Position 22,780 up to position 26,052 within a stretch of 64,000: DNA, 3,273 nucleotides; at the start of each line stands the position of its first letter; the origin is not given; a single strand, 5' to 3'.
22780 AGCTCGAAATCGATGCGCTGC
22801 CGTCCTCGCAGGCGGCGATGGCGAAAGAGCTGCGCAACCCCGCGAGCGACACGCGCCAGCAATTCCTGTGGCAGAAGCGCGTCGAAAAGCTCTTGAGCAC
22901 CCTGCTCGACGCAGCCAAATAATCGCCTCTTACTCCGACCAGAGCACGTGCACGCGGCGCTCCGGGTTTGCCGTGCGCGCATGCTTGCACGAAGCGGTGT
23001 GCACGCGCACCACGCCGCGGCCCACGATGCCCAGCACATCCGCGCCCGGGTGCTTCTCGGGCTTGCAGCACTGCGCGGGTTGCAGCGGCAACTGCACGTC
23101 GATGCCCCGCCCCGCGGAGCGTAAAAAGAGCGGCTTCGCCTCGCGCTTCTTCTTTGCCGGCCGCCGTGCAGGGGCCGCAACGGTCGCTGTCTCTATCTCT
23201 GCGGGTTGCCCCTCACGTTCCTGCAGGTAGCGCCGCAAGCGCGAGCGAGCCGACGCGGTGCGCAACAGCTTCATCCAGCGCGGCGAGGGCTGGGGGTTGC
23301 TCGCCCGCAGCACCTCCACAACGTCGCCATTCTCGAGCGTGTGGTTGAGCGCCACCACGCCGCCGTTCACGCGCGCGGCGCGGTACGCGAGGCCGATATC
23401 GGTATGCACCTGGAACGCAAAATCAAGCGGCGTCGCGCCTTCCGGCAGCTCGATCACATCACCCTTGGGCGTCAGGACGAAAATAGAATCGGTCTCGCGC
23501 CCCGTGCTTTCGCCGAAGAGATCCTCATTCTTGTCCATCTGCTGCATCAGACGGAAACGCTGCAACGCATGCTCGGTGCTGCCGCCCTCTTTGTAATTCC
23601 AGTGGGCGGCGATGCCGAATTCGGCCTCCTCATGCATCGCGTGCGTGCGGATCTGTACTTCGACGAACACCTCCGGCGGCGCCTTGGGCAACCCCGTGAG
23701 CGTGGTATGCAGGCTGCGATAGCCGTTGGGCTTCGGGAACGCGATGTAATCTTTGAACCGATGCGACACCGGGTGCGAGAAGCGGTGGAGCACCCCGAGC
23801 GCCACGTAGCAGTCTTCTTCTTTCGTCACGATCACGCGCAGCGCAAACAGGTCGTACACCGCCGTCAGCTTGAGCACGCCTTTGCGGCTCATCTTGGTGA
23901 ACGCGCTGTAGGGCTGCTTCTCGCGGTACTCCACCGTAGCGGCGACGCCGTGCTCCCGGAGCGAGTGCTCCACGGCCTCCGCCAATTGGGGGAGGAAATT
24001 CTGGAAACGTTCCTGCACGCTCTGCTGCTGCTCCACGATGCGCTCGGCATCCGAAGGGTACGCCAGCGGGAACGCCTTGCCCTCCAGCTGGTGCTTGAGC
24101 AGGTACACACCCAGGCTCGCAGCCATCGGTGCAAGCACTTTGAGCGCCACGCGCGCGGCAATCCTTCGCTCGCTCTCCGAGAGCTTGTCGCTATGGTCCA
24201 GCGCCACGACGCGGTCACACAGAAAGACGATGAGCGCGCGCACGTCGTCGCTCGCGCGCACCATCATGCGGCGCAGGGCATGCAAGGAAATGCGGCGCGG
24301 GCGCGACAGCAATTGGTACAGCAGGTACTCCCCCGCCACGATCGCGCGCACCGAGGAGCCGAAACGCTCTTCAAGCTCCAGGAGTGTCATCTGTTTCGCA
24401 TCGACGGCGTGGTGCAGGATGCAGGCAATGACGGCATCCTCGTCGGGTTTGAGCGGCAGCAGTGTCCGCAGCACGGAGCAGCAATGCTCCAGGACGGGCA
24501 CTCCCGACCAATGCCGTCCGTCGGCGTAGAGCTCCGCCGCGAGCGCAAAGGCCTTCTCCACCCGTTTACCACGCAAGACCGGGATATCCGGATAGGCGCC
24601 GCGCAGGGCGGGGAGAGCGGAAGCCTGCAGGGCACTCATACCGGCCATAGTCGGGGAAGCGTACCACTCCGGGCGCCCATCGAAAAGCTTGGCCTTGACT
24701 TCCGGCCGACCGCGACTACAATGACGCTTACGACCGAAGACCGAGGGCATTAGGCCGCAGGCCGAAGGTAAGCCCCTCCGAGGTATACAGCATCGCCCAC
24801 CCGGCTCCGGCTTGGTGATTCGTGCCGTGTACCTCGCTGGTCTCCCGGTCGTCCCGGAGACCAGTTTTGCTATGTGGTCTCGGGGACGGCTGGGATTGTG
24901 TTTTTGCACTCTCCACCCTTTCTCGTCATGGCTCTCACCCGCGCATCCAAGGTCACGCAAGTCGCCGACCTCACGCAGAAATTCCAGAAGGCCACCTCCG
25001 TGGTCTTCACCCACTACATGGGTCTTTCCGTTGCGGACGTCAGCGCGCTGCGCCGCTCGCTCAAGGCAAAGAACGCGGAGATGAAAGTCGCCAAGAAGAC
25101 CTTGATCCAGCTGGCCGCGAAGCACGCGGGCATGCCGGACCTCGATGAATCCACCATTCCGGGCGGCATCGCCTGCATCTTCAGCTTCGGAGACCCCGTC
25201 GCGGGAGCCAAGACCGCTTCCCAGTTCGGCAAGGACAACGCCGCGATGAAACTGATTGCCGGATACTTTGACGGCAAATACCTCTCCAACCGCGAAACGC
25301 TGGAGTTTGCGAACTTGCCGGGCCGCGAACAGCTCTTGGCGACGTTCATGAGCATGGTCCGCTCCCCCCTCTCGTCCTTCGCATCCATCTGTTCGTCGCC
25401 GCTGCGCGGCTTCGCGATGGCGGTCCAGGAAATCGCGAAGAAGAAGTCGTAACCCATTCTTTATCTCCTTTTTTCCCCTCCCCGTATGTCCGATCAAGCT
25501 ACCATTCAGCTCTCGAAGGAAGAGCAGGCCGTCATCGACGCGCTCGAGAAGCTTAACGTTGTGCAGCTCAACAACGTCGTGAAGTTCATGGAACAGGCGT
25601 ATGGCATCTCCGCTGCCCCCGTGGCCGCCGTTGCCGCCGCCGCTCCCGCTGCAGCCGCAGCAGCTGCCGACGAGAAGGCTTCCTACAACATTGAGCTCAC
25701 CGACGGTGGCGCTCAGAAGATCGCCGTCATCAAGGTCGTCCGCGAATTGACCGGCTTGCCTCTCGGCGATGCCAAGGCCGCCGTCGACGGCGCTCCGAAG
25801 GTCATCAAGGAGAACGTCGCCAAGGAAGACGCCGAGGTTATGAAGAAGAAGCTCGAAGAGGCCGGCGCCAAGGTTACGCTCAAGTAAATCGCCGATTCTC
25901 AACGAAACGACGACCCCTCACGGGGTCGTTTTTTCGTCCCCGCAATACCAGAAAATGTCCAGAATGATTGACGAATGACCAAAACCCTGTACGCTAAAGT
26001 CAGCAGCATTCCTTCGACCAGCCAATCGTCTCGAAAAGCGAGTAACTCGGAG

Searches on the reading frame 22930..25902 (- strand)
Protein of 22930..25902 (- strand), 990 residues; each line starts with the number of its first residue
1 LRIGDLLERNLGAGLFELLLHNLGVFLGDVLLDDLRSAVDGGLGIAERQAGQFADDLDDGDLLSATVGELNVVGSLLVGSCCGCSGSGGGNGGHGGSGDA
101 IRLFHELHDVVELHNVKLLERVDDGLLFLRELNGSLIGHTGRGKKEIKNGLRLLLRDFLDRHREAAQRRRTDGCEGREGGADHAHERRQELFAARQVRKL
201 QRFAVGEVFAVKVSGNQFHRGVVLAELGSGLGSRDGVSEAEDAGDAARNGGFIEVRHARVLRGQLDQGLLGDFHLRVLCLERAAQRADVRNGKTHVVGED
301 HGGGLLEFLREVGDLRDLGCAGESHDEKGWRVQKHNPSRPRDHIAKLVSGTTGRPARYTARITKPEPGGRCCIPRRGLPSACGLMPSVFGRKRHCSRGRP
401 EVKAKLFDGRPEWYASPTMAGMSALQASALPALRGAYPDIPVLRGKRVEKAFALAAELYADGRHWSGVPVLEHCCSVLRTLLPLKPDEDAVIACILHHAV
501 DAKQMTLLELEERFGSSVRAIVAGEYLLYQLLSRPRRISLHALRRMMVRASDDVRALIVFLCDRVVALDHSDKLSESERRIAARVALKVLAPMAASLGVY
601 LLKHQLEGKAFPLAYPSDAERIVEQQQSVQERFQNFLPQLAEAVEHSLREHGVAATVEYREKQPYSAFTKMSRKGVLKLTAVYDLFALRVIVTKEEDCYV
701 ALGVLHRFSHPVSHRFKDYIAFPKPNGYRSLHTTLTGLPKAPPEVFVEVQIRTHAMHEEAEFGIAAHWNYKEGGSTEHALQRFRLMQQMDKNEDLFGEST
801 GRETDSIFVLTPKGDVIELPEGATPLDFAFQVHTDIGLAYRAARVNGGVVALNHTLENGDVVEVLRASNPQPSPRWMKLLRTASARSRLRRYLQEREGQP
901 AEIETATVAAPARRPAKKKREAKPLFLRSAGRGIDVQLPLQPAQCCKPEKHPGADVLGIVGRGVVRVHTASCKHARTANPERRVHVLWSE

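Call 85: search_protein_families(library=pfam, proteins=[window:22930-25902:-], max_evalue=0.00001)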
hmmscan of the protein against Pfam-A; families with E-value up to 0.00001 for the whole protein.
window:22930-25902:- (990 aa): 3 families
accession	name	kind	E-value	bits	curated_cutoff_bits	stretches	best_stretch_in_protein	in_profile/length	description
PF04607.23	RelA_SpoT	-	1.2e-36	125.9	27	1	660-774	2-112/113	Region found in RelA / SpoT proteins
PF13328.12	HD_4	-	1.1e-22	80.9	27.2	1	451-599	1-155/156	HD domain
PF02824.27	TGS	-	2.9e-20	72.5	22.2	1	807-865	1-59/60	TGS domain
